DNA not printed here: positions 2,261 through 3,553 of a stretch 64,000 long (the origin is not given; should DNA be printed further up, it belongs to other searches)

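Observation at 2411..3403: Intein with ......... homing endonuclease inside the RecT recombinase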

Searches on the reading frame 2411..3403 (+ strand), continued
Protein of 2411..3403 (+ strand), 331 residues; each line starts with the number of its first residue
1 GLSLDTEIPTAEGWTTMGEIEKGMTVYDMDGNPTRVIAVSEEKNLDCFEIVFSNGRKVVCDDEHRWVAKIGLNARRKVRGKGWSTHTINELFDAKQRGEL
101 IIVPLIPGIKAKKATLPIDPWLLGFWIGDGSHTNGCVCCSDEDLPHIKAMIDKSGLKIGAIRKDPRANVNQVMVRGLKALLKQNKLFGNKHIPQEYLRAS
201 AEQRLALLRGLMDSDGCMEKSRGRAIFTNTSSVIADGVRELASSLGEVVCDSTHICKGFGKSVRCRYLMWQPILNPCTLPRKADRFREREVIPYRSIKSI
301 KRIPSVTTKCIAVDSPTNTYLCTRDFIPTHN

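Call 59: get_annotated_region(hit=H7, flank=600)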
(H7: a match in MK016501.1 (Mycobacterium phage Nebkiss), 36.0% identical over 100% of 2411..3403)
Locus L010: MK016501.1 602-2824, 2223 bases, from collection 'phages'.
description: Mycobacterium phage Nebkiss, complete genome.
organism: Mycobacterium phage Nebkiss (NCBI taxid 2484213)
taxonomy: Viruses; Duplodnaviria; Heunggongvirae; Uroviricota; Caudoviricetes; Gaiavirus
host: Mycobacterium smegmatis mc2 155; source: soil; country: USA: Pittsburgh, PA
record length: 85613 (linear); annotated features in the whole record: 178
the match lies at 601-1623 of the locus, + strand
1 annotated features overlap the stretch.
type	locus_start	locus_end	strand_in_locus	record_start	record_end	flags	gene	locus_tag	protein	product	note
CDS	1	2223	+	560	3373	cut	2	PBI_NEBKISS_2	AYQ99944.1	terminase large subunit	-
